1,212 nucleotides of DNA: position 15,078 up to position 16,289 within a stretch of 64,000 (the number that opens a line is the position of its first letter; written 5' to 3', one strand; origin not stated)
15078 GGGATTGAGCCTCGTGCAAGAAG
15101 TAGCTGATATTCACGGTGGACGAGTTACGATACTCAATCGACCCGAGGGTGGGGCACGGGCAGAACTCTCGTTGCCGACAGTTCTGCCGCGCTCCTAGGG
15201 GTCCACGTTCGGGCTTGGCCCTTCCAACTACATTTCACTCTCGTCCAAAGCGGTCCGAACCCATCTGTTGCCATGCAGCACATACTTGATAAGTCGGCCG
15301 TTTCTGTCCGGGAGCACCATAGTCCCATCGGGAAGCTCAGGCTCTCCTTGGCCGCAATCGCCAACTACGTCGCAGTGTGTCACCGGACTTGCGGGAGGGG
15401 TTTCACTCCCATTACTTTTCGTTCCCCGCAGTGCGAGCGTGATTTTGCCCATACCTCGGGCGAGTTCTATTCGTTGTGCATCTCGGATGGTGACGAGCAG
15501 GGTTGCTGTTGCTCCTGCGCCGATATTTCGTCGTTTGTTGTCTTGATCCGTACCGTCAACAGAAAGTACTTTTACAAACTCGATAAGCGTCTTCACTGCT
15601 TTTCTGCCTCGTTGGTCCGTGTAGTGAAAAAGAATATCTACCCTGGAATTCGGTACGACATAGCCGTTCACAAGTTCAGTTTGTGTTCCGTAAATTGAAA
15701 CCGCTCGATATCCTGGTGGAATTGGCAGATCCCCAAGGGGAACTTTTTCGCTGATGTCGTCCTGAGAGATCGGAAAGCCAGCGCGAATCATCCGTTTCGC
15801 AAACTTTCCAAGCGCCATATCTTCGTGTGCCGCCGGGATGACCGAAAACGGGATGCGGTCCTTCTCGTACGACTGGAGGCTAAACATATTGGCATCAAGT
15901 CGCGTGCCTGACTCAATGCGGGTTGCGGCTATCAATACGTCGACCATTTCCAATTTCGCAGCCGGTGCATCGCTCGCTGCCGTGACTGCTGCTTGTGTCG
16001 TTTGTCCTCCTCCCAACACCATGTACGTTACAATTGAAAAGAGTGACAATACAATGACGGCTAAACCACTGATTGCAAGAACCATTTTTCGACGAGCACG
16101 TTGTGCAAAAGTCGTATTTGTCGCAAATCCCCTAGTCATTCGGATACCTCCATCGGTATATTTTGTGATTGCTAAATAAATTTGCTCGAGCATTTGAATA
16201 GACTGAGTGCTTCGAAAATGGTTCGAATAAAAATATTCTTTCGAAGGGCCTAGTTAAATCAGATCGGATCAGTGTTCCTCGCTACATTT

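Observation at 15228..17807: ECF sigma/anti-sigma pair whose anti-sigma periplasmic domain is a CpaB C-terminal-domain paralogue, divergent from an orphan cpaB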

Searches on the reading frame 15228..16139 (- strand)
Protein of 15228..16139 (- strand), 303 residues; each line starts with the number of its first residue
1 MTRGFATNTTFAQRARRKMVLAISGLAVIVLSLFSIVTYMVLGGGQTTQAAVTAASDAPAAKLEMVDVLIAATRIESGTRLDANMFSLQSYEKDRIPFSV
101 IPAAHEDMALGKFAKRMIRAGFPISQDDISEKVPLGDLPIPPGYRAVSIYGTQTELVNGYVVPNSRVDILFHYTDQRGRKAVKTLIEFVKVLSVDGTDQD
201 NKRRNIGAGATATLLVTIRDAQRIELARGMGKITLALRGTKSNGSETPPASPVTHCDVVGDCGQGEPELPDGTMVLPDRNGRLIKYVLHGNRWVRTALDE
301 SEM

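Call 3: search_protein_families(library=pfam, proteins=[window:15228-16139:-], max_evalue=1)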
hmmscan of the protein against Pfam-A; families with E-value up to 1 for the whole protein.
window:15228-16139:- (303 aa): 4 families
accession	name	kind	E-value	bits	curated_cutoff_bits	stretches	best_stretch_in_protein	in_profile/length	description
PF16976.10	RcpC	-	1.4e-18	67.3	28.8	1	140-238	7-114/114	Flp pilus assembly protein RcpC/CpaB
PF08666.17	SAF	-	1.8e-06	28.8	21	1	67-129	2-62/63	SAF domain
PF13144.11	ChapFlgA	-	0.00012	22.6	23.8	1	67-132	2-63/122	Chaperone for flagella basal body P-ring formation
PF06674.16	DUF1176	-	0.094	12.7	34.8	1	171-241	49-120/322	Protein of unknown function (DUF1176)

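Call 14: find_homologous_proteins(query=window:15228-16139:-, max_evalue=0.001)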
Query window:15228-16139:- (303 aa): 21 proteins with E <= 0.001 among 5047 candidates.
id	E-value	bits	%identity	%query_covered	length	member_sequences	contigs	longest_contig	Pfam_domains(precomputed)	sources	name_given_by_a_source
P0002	1.4e-194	663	100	100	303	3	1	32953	PF08666.18,PF16976.11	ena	-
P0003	2.0e-114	400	60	100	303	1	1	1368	PF16976.11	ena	-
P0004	4.0e-89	317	50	99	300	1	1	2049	PF08666.18,PF16976.11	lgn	-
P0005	1.7e-56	210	43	95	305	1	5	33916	PF16976.11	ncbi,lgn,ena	-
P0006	4.6e-52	195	41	94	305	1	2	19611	PF16976.11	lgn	-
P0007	5.3e-50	189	40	96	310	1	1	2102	PF16976.11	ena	-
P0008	1.4e-48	184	40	78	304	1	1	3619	PF16976.11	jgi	jgi:Flp pilus assembly protein CpaB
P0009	1.8e-48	184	39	92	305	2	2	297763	PF13144.12,PF16976.11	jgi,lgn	jgi:pilus assembly protein CpaB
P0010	1.3e-47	181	39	96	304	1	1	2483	PF16976.11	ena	-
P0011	6.0e-47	179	38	98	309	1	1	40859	PF08666.18,PF16976.11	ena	-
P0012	1.2e-43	168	40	92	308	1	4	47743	PF16976.11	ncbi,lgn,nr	ncbi:MAG: Flp pilus assembly protein CpaB [Deltaproteobacteria bacterium]|nr:Flp pilus assembly prot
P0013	1.4e-40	158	39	83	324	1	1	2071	PF16976.11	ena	-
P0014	2.0e-35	141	36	80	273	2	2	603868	PF16976.11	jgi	jgi:Flp pilus assembly protein CpaB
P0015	4.8e-27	113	35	75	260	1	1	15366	PF08666.18,PF16976.11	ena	-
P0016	3.0e-21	94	31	91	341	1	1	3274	PF08666.18,PF16976.11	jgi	jgi:Flp pilus assembly protein CpaB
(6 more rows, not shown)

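Call 15: find_encoding_contigs(protein=P0005, flank=8000, max_places=2)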
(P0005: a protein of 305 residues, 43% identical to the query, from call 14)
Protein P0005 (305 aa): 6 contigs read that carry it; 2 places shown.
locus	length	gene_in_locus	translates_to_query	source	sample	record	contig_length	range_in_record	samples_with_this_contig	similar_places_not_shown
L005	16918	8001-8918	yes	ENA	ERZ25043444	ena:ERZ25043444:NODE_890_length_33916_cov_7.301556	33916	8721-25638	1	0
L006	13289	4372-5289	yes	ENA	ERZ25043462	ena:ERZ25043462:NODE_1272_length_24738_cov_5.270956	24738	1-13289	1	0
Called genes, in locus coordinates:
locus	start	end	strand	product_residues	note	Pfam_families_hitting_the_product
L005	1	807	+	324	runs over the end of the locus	PF13672:PP2C_2, PF00481:PP2C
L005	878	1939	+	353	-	-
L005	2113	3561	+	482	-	PF00069:Pkinase, PF07714:PK_Tyr_Ser-Thr, PF03109:ABC1 (weak)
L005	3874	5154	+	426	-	PF13614:AAA_31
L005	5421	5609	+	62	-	PF04964:Flp_Fap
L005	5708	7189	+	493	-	-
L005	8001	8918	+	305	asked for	PF16976:RcpC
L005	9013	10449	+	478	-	PF00437:T2SSE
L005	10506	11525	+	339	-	PF00482:T2SSF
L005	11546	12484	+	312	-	PF00482:T2SSF (weak)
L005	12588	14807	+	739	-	PF00771:FHIPEP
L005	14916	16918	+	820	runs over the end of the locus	PF00069:Pkinase (faint), PF13646:HEAT_2 (weak)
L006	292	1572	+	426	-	PF13614:AAA_31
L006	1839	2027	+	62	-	PF04964:Flp_Fap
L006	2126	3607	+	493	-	-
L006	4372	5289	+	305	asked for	PF16976:RcpC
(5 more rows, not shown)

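Call 16: find_encoding_contigs(protein=P0009, flank=8000, max_places=2)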
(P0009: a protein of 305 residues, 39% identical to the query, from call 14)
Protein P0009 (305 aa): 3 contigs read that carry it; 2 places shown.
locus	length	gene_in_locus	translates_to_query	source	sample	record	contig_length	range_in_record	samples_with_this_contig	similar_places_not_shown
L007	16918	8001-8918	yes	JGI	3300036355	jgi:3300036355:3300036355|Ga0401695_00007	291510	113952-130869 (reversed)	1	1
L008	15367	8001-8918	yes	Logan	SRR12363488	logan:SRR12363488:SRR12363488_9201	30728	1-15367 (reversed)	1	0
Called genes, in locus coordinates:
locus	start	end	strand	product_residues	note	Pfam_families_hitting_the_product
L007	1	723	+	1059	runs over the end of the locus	PF02518:HATPase_c, PF00072:Response_reg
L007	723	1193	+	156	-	-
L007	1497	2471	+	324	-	PF13672:PP2C_2, PF00481:PP2C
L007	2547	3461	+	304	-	-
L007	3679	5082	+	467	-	PF00069:Pkinase, PF03109:ABC1 (weak), PF07714:PK_Tyr_Ser-Thr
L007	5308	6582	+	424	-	PF13614:AAA_31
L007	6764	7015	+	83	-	PF04964:Flp_Fap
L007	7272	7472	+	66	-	PF04964:Flp_Fap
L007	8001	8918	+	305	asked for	PF13144:ChapFlgA (weak), PF16976:RcpC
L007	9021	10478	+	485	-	PF13191:AAA_16 (faint), PF00437:T2SSE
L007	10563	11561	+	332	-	PF00482:T2SSF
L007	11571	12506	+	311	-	PF00482:T2SSF (weak)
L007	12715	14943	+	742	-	PF00771:FHIPEP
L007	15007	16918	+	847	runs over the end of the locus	PF13646:HEAT_2 (faint)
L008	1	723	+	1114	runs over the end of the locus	PF02518:HATPase_c, PF00072:Response_reg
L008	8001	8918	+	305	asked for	PF13144:ChapFlgA (weak), PF16976:RcpC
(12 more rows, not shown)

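Call 17: find_encoding_contigs(protein=P0012, flank=8000, max_places=2)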
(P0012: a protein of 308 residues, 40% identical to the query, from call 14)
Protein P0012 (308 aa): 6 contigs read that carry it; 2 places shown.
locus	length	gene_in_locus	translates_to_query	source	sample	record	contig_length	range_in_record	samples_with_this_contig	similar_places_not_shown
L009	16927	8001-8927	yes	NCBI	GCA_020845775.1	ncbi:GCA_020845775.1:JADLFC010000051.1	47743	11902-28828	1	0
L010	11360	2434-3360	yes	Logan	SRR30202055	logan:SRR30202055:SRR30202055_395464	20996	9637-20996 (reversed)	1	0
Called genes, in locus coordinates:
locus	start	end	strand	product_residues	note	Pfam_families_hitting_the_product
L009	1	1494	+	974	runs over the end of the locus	PF02518:HATPase_c, PF00072:Response_reg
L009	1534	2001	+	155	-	-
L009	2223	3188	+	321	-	PF13672:PP2C_2, PF00481:PP2C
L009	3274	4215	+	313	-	-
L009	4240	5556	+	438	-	PF00069:Pkinase, PF07714:PK_Tyr_Ser-Thr, PF03109:ABC1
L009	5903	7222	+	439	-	PF13614:AAA_31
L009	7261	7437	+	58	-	-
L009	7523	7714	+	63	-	PF04964:Flp_Fap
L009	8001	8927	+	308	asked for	PF16976:RcpC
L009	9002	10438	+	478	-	PF13191:AAA_16 (faint), PF00437:T2SSE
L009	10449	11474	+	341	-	PF00482:T2SSF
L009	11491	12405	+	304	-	PF00482:T2SSF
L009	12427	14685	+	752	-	PF00771:FHIPEP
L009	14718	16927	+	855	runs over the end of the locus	PF00069:Pkinase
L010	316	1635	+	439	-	PF13614:AAA_31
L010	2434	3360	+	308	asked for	PF16976:RcpC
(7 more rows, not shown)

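Call 67: search_protein_families(library=pfam, proteins=[L005:5708-7189:+], max_evalue=0.01)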
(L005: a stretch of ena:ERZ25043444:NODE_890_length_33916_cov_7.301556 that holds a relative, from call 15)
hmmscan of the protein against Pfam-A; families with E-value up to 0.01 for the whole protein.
L005:5708-7189:+ (493 aa): 0 families

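Call 70: search_protein_families(library=ncbifam, proteins=[window:15228-16139:-], max_evalue=0.01)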
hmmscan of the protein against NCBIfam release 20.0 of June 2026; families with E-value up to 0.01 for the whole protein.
window:15228-16139:- (303 aa): 2 families
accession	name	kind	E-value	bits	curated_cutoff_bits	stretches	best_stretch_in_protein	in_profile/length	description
TIGR03177.1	pilus_cpaB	equivalog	6e-33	114.2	71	1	45-244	20-219/262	Flp pilus assembly protein CpaB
TIGR03170.1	flgA_cterm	equivalog_domain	7e-07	29.3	54.65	1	64-131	11-76/137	flagellar basal body P-ring formation chaperone FlgA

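Call 76: find_encoding_contigs(protein=P0004, flank=3000, max_places=2)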
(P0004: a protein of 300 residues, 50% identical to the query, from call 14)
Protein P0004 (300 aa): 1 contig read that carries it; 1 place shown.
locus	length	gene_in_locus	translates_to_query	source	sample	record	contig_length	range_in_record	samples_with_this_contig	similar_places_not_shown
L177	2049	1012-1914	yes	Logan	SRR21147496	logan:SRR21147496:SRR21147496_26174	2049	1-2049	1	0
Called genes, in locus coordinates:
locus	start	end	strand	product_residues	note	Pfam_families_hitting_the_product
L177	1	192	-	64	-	?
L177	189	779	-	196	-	PF04542:Sigma70_r2, PF08281:Sigma70_r4_2, PF04545:Sigma70_r4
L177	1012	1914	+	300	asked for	PF08666:SAF (weak), PF16976:RcpC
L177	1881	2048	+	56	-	?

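Call 77: find_encoding_contigs(protein=P0003, flank=3000, max_places=2)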
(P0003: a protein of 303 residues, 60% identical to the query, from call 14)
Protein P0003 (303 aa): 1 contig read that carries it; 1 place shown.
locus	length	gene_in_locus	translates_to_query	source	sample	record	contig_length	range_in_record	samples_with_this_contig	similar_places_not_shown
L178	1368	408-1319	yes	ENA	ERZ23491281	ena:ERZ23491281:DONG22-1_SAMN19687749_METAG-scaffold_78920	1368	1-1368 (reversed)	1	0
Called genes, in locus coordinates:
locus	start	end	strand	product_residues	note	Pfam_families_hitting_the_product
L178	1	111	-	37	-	?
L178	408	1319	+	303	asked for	PF16976:RcpC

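Call 79: search_solved_structures(query=L005:5708-7189:+, max_evalue=1)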
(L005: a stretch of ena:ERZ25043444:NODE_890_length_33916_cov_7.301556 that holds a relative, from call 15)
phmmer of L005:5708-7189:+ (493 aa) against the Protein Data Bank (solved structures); distinct sequences matched with E-value up to 1: 0.

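Call 80: search_protein_families(library=pfam, proteins=[L005:5708-7189:+, L005:878-1939:+], max_evalue=1)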
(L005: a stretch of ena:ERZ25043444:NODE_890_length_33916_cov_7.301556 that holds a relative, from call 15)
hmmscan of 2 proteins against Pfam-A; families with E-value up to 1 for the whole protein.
L005:5708-7189:+ (493 aa): 0 families

L005:878-1939:+ (353 aa): 2 families
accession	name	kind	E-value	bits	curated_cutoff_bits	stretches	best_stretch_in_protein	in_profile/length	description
PF00498.31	FHA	-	0.043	14.7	20.7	1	274-335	12-67/67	FHA domain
PF16697.10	Yop-YscD_cpl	-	0.13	13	33.2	1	249-339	8-88/94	Inner membrane component of T3SS, cytoplasmic domain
